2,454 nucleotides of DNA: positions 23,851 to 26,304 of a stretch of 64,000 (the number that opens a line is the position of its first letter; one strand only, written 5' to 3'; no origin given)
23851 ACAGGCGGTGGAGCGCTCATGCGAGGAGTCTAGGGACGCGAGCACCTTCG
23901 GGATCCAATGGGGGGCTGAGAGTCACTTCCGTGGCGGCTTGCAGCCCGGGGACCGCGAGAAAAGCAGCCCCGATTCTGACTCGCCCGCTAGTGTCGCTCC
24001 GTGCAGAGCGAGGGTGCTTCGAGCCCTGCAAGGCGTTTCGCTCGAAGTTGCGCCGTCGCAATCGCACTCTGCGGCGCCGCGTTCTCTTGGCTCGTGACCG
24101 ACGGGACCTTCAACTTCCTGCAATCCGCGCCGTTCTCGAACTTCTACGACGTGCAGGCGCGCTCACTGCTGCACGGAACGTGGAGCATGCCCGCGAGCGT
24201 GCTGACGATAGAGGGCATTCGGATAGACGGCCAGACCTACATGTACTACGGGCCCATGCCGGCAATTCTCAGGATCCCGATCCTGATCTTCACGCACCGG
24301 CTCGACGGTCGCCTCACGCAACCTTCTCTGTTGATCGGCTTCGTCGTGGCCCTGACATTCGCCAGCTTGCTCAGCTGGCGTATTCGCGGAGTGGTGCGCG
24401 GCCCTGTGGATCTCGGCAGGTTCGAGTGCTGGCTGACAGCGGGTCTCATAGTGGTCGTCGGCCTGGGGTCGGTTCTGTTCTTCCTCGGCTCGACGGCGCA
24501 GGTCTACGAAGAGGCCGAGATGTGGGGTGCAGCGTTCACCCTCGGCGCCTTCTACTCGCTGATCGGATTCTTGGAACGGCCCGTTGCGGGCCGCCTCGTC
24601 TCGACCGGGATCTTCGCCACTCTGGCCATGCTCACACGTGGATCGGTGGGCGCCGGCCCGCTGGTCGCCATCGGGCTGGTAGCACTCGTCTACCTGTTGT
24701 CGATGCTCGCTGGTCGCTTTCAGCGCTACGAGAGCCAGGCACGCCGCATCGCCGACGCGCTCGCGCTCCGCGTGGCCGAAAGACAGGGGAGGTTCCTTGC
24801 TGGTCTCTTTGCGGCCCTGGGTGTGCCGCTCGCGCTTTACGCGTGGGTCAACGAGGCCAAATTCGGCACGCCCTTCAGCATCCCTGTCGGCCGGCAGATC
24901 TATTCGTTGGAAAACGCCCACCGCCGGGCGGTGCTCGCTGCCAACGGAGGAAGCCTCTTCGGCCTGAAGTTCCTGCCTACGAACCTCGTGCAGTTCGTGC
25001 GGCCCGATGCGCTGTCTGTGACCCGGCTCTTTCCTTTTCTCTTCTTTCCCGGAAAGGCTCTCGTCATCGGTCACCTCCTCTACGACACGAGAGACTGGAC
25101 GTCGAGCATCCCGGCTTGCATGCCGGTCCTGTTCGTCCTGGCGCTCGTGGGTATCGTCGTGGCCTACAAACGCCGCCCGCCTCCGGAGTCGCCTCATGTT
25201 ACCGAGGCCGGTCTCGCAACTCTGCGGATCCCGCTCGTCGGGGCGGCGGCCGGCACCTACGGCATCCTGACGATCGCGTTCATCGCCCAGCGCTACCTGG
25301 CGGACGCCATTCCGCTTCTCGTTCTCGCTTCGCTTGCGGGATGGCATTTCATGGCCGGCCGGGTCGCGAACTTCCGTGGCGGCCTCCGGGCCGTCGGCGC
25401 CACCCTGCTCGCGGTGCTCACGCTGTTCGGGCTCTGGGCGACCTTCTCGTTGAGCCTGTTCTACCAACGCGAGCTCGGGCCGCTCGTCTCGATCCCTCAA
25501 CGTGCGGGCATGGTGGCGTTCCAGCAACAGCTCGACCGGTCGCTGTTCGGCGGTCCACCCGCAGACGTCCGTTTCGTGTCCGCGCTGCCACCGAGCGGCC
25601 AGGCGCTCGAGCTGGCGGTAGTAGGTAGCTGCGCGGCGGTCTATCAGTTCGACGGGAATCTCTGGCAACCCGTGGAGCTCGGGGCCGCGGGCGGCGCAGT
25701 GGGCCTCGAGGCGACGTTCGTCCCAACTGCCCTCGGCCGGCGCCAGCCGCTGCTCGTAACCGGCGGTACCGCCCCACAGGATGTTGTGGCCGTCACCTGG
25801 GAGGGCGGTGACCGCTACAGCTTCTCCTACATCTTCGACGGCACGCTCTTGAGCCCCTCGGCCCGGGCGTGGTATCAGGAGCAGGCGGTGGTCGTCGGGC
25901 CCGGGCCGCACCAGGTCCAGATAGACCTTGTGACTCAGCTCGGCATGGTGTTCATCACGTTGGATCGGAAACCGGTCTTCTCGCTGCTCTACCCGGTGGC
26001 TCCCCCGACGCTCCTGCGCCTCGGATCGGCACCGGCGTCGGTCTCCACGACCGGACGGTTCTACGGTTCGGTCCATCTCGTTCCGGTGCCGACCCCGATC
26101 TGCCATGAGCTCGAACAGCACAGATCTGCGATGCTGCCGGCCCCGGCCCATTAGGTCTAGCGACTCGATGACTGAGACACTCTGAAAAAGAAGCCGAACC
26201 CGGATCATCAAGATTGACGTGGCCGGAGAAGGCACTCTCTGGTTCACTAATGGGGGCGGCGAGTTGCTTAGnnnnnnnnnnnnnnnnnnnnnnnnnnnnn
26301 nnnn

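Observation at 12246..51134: Seven GT-C-type membrane glycosyltransferase candidates in about 37 kb: an uncharacterised polyprenyl-phosphate-linked envelope glycan system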

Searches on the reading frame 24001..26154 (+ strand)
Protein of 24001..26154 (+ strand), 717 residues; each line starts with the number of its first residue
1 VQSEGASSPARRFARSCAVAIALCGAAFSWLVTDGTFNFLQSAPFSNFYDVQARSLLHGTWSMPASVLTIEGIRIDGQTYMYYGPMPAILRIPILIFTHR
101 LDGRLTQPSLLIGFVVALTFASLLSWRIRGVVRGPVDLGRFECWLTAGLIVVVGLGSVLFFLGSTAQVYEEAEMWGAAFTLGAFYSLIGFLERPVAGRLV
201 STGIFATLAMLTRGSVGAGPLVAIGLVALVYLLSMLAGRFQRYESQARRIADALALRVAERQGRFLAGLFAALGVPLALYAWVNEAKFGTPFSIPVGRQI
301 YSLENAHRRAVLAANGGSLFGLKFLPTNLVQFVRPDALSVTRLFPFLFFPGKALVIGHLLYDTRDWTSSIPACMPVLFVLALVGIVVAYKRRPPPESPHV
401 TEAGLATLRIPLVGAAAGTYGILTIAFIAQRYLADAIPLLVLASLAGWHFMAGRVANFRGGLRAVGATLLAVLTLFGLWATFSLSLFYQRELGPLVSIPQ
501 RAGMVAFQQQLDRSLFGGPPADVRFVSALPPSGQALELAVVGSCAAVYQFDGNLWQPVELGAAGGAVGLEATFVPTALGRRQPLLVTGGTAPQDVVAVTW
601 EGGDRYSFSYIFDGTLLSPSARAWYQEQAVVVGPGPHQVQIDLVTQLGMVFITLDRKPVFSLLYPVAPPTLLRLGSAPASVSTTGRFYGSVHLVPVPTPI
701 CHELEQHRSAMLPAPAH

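Call 6: search_protein_families(library=pfam, proteins=[window:24001-26154:+], max_evalue=0.01)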
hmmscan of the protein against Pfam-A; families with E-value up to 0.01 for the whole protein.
window:24001-26154:+ (717 aa): 0 families

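Call 10: search_protein_families(library=ncbifam, proteins=[window:24001-26154:+], max_evalue=0.01)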
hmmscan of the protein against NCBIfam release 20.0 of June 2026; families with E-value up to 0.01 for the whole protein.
window:24001-26154:+ (717 aa): 0 families

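Call 15: find_homologous_proteins(query=window:24001-26154:+, max_evalue=0.001)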
Query window:24001-26154:+ (717 aa): 274 proteins with E <= 0.001 among 8000 candidates; the best 120 are listed.
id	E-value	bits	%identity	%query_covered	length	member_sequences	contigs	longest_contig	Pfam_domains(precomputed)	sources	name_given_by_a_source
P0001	0.0e+0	1584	100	100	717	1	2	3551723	-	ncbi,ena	ncbi:MAG: hypothetical protein ACLP6E_12885 [Acidimicrobiales bacterium]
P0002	0.0e+0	1343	86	99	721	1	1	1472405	-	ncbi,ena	-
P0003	0.0e+0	1205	77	99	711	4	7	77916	-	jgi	jgi:hypothetical protein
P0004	0.0e+0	1171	74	100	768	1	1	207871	-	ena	-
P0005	0.0e+0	1136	75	96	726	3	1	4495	-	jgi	-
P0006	0.0e+0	1044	68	97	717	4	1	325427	-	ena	-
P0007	0.0e+0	1018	68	97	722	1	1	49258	-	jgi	jgi:hypothetical protein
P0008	3.2e-291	986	64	97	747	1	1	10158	-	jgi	-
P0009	1.2e-290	984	65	97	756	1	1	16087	-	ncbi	-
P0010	2.1e-289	980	65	96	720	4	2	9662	-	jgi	jgi:hypothetical protein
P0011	3.0e-289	979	65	97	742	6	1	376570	-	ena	-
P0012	1.3e-287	974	63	99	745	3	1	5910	-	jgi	jgi:hypothetical protein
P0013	1.4e-286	971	64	98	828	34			-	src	-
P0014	5.0e-286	969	62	99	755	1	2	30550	-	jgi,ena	-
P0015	4.2e-285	966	62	99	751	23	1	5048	-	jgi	jgi:hypothetical protein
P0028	2.5e-265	900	61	97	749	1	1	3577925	-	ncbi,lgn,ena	-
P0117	8.7e-138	479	42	97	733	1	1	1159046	-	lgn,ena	-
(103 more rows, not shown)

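Call 28: predict_structure(alignment_id=A1)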
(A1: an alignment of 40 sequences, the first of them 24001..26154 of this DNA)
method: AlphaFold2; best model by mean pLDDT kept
length: 717 residues; sequences in the alignment: 40
mean_pLDDT: 89.0   pTM: 0.89
mean pLDDT of the five models: 89.0, 88.5, 87.7, 87.5, 86.3
residues with pLDDT >= 90: 440; 70-90: 233; 50-70: 35; < 50: 9
segments of 3 or more residues with pLDDT < 50: 1-5, 399-401
pLDDT, mean of each block of 10 residues (from residue 1): 57 96 98 91 82 94 82 89 92 91 91 98 96 85 95 97 90 96 98 95 98 93 98 93 91 88 94 97 94 85 83 89 92 77 70 83 87 94 95 58 79 96 89 92 97 89 92 93 89 81 88 75 87 89 92 89 94 95 90 92 94 74 84 94 90 91 82 91 94 94 87 63
secondary structure, 60 per line:
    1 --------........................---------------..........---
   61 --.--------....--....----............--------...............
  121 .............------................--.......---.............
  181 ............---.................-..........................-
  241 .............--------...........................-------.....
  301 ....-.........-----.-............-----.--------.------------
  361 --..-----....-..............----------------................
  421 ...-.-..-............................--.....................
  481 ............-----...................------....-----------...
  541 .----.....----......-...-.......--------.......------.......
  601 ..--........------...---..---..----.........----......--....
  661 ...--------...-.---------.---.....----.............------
elements in order (helices of 4 or more, strands of 3 or more residues): H9-32 H48-57 E72-75 E78-81 H86-97 H106-133 H140-155 H158-164 H168-192 H196-212 H214-239 H241-253 H262-288 H300-304 H306-314 H322-333 H370-373 H375-388 H405-423 H430-457 H460-492 H498-516 E523-526 E538-541 E546-550 E555-560 E566-572 E581-587 E594-602 E605-612 E636-644 E649-654 E657-663 E672-674 E690-694 H699-711

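Call 31: fold_search(model_id=the predicted structure, library=pdb)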
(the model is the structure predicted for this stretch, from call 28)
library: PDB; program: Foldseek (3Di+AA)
matches with E <= 10: 884; with E <= 0.001: 14
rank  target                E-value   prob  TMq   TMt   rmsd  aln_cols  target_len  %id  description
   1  6gxc_A                5.8e-06  1.00  0.32  0.33  15.1       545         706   12  Bacterial oligosaccharyltransferase PglB in complex with an inhibitory peptide and a reactive lipid-linked oligosaccha (released 2018-11-14)
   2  8pn9_A                9.3e-06  1.00  0.34  0.37  15.5       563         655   14  Structure of human oligosaccharyltransferase OST-A complex bound to NGI-1 (released 2024-05-08)
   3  5ogl_A                2.2e-05  1.00  0.35  0.35  12.4       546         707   11  Structure of bacterial oligosaccharyltransferase PglB in complex with an acceptor peptide and an lipid-linked oligosac (released 2017-10-25)
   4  8if8_B                2.2e-05  1.00  0.30  0.33  19.1       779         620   13  Arabinosyltransferase AftA (released 2023-05-31)
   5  7oci_F                8.0e-05  1.00  0.33  0.36  15.3       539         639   11  Cryo-EM structure of yeast Ost6p containing oligosaccharyltransferase complex (released 2022-02-16)
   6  3rce_A                8.0e-05  1.00  0.32  0.33  14.9       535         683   12  Bacterial oligosaccharyltransferase PglB (released 2011-06-15)
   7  9n9j_I                9.6e-05  1.00  0.34  0.34  16.5       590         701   13  Structure of a GRP94 folding intermediate engaged with a CCDC134- and FKBP11-bound secretory translocon (released 2025-11-19)
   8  6s7t_A                1.0e-04  1.00  0.33  0.33  12.5       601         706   13  Cryo-EM structure of human oligosaccharyltransferase complex OST-B (released 2019-12-18)
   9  7zli_A                2.6e-04  1.00  0.32  0.34  14.0       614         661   11  Cryo-EM structure of C-mannosyltransferase CeDPY19, in complex with Dol25-P-Man and bound to CMT2-Fab and anti-Fab nan (released 2023-01-11)
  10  7zlg_A                3.6e-04  1.00  0.33  0.35  14.7       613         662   13  Cryo-EM structure of C-mannosyltransferase CeDPY19, in complex with acceptor peptide and bound to CMT2-Fab and anti-Fa (released 2023-01-11)
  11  8if8_C                6.1e-04  1.00  0.30  0.34  16.8       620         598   15  Arabinosyltransferase AftA (released 2023-05-31)
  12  8byp_N                7.3e-04  0.98  0.13  0.09  30.6       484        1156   10  Botulinum neurotoxin serotype X in complex with NTNH/X (released 2023-02-08)
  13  9i5k_A                7.6e-04  1.00  0.39  0.53   9.2       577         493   14  Structure of the Chaetomium thermophilum Pmt4 homodimer (C2 symmetry) (released 2025-12-24)
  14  8qft                  9.0e-04  0.97  0.13  0.09  29.3       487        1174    9  X-ray structure of non-toxic non-hemagglutinin (NTNH) protein from botulinum neurotoxin serotype X (released 2024-08-14)
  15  9qco_A                2.2e-03  0.84  0.12  0.08  29.1       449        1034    8  NTNH-HA70 complex from Clostridium botulinum Serotype B1 (released 2025-09-10)
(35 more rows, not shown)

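Call 36: find_encoding_contigs(protein=P0028, flank=10000, max_places=2)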
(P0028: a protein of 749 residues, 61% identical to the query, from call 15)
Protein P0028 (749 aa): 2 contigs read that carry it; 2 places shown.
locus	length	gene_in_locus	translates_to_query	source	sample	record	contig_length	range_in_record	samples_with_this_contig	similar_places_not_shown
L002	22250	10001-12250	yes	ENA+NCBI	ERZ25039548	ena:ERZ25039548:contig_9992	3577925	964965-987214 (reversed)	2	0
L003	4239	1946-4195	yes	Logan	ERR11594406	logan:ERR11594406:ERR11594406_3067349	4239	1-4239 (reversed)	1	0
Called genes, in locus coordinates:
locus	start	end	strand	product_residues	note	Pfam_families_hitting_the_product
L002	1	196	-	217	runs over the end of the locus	PF00440:TetR_N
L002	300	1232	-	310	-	PF08240:ADH_N, PF16912:Glu_dehyd_C, PF00107:ADH_zinc_N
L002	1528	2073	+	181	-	-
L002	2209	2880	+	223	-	PF12389:Peptidase_M73 (weak)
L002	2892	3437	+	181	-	-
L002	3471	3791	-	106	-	-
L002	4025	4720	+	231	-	-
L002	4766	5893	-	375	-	PF04055:Radical_SAM, PF13186:SPASM (weak)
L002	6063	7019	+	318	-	-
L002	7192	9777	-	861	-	PF06439:3keto-disac_hyd (weak), PF17389:Bac_rhamnosid6H, PF17390:Bac_rhamnosid_C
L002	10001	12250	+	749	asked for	-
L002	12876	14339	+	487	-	PF13742:tRNA_anti_2, PF02601:Exonuc_VII_L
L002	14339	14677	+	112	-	-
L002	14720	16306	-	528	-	PF00501:AMP-binding, PF13193:AMP-binding_C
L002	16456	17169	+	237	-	PF00753:Lactamase_B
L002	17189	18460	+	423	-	PF07992:Pyr_redox_2, PF00070:Pyr_redox, PF14759:Reductase_C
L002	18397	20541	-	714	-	PF11992:TgpA_N, PF01841:Transglut_core, PF13559:DUF4129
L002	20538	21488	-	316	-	-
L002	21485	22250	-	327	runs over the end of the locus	PF00493:MCM (weak), PF01078:Mg_chelatase (faint), PF00004:AAA (weak), PF07726:AAA_3, PF07728:AAA_5, PF17863:AAA_lid_2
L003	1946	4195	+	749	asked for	-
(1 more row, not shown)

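Call 37: find_encoding_contigs(protein=P0117, flank=10000, max_places=2)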
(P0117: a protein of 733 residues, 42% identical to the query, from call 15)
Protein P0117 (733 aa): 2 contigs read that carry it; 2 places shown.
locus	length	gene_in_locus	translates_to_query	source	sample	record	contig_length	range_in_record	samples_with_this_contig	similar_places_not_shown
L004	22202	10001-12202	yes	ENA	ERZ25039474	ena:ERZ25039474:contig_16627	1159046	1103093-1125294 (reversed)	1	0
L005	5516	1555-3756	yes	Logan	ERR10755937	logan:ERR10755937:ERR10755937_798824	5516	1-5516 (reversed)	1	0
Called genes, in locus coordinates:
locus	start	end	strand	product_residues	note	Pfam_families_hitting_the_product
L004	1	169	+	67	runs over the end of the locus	PF00313:CSD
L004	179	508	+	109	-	-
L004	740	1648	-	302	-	PF13469:Sulfotransfer_3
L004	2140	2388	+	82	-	PF13783:DUF4177 (weak)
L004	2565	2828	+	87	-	-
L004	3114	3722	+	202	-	-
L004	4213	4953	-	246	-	-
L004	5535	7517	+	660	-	PF01757:Acyl_transf_3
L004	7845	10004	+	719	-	-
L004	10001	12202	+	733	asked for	-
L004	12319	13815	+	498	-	PF01757:Acyl_transf_3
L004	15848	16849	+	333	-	PF00657:Lipase_GDSL, PF13472:Lipase_GDSL_2 (weak)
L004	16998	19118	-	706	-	PF01757:Acyl_transf_3, PF19040:SGNH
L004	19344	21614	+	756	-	PF01757:Acyl_transf_3, PF19040:SGNH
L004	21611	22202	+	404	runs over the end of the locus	PF13231:PMT_2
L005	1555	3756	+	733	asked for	-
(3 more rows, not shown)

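Call 38: find_encoding_contigs(protein=P0004, flank=10000, max_places=1)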
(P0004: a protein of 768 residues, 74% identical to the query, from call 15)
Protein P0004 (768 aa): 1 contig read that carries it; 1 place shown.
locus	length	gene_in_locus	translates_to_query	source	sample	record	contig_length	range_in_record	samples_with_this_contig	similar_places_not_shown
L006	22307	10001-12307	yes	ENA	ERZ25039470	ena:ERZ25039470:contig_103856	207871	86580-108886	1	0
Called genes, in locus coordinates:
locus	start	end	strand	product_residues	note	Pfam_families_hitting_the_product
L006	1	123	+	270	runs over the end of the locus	PF01073:3Beta_HSD, PF01370:Epimerase, PF02719:Polysacc_synt_2, PF04321:RmlD_sub_bind, PF16363:GDP_Man_Dehyd, PF07993:NAD_binding_4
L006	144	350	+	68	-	-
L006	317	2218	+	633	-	-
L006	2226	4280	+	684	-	-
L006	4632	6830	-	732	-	-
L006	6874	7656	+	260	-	PF13489:Methyltransf_23, PF07021:MetW (weak), PF08241:Methyltransf_11, PF08242:Methyltransf_12, PF13649:Methyltransf_25, PF13847:Methyltransf_31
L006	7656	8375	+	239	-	PF00535:Glycos_transf_2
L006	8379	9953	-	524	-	PF07021:MetW, PF13489:Methyltransf_23, PF08241:Methyltransf_11, PF08242:Methyltransf_12, PF13649:Methyltransf_25, PF13847:Methyltransf_31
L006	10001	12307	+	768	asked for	-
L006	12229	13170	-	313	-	-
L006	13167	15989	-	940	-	PF02415:Chlam_PMP (faint)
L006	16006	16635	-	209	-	-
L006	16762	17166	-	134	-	-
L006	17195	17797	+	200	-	-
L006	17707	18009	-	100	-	PF01757:Acyl_transf_3 (weak)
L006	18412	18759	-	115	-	PF01757:Acyl_transf_3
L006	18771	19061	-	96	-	PF01121:CoaE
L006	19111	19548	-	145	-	PF01121:CoaE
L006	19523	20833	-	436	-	PF08241:Methyltransf_11, PF08242:Methyltransf_12, PF13649:Methyltransf_25, PF13847:Methyltransf_31, PF13489:Methyltransf_23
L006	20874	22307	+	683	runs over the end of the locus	PF11847:GT-C_AftD, PF00754:F5_F8_type_C (weak)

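Call 39: find_encoding_contigs(protein=P0011, flank=10000, max_places=1)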
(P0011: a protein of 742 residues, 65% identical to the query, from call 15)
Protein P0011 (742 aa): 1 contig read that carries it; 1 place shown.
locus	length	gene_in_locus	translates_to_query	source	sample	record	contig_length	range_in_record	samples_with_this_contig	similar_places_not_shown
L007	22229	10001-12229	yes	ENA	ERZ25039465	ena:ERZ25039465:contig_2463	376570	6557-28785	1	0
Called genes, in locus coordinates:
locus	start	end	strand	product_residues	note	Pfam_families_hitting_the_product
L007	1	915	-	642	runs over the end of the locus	PF06480:FtsH_ext, PF00004:AAA, PF07728:AAA_5 (faint), PF17862:AAA_lid_3, PF01434:Peptidase_M41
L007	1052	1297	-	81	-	-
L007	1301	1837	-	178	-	PF00582:Usp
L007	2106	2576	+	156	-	PF01323:DSBA (faint), PF13462:Thioredoxin_4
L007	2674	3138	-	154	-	-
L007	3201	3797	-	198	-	PF00406:ADK, PF13207:AAA_17, PF13238:AAA_18 (faint)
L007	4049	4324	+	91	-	-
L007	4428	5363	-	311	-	PF19459:DUF5996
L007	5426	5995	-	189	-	PF00440:TetR_N, PF17754:TetR_C_14 (weak)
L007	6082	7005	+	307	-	PF01370:Epimerase, PF04321:RmlD_sub_bind (weak), PF05368:NmrA, PF13460:NAD_binding_10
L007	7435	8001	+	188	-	PF00296:Bac_luciferase (faint)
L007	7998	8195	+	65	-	-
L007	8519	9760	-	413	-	PF01757:Acyl_transf_3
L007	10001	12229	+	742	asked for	-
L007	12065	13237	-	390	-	PF13489:Methyltransf_23 (faint)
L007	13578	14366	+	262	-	PF00483:NTP_transferase, PF12804:NTP_transf_3 (faint)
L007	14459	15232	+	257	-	PF01073:3Beta_HSD, PF01370:Epimerase, PF02719:Polysacc_synt_2, PF04321:RmlD_sub_bind, PF07993:NAD_binding_4 (weak), PF16363:GDP_Man_Dehyd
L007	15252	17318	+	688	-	-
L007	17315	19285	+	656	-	-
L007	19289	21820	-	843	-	PF09586:YfhO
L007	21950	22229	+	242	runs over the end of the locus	PF13489:Methyltransf_23, PF13847:Methyltransf_31, PF08241:Methyltransf_11, PF08242:Methyltransf_12, PF13649:Methyltransf_25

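Call 81: search_protein_representatives(alignment_id=A1)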
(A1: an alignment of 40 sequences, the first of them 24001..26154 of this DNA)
Query: 40 sequences, 716 profile positions. Proteins with E-value up to 0.001 (for the whole library): 3436; up to 1e-10: 2352; up to 1e-30: 1102. The best 150 are listed.
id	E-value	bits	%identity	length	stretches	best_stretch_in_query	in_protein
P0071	0.0e+00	1081.2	-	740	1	10-714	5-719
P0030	0.0e+00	1054.4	-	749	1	8-711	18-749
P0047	5.0e-272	920.9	-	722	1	26-712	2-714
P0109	3.4e-270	914.9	-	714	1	16-713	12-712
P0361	5.1e-270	914.3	-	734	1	10-712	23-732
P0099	1.6e-254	863.0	-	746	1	7-711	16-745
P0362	2.7e-254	862.3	-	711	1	12-711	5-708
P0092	2.7e-249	845.8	-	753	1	7-711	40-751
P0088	3.5e-241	818.9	-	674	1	38-708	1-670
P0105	3.9e-241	818.8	-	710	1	12-712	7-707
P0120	1.4e-238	810.4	-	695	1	17-711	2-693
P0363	8.8e-224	761.4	-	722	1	7-713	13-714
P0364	9.9e-217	738.1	-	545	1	174-713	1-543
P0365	7.6e-211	718.7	-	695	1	7-713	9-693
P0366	6.8e-210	715.5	-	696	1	14-708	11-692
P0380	2.8e-192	657.3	-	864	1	14-711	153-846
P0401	1.7e-180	618.3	-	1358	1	12-712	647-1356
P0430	5.0e-171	587.0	-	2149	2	13-710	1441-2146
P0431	2.5e-169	581.4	-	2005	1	17-710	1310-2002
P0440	1.9e-165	568.5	-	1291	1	12-671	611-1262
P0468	5.8e-150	517.4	-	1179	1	15-708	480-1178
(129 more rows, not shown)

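Call 82: search_protein_families(library=pfam, proteins=[P0430, P0431, P0401, P0440, P0468, P0380], max_evalue=0.001)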
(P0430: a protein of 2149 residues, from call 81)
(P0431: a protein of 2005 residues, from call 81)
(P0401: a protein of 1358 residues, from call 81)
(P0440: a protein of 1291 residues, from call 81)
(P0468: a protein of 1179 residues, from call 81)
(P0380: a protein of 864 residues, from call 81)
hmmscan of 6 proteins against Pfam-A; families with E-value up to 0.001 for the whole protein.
P0430 (2149 aa): 3 families
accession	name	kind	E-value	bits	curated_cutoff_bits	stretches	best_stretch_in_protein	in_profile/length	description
PF11847.13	GT-C_AftD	-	2.4e-85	287.3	26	1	21-687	3-653/661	Alpha-(1->3)-arabinofuranosyltransferase, N-terminal GT-C domain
PF00754.31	F5_F8_type_C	-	5.7e-13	49.5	28.2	1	944-1059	2-117/127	F5/8 type C domain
PF24607.1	CBM_AftD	-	5e-08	33.1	27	1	955-1082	16-137/149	Arabinofuranosyltransferase D, third carbohydrate binding module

P0431 (2005 aa): 2 families
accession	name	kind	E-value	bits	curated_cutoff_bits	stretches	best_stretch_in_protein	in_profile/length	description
PF11847.13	GT-C_AftD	-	1.2e-87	294.8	26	1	31-708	8-656/661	Alpha-(1->3)-arabinofuranosyltransferase, N-terminal GT-C domain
PF24607.1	CBM_AftD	-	0.00096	19.2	27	0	759-877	21-144/149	Arabinofuranosyltransferase D, third carbohydrate binding module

P0401 (1358 aa): 3 families
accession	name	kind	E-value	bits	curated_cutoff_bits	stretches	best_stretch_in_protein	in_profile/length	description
PF00754.31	F5_F8_type_C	-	4.5e-08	33.7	28.2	1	134-248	2-115/127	F5/8 type C domain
PF24607.1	CBM_AftD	-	2.3e-07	30.9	27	1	142-276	13-140/149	Arabinofuranosyltransferase D, third carbohydrate binding module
PF22633.2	F5_F8_type_C_2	-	0.00026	22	27.8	0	151-243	2-91/91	NedA-like, galactose-binding domain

P0440 (1291 aa): 0 families

P0468 (1179 aa): 1 family
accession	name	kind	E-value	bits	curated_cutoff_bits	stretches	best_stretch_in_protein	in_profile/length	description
PF01757.29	Acyl_transf_3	-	1.4e-30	107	31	1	58-392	2-323/326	Acyltransferase domain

P0380 (864 aa): 0 families
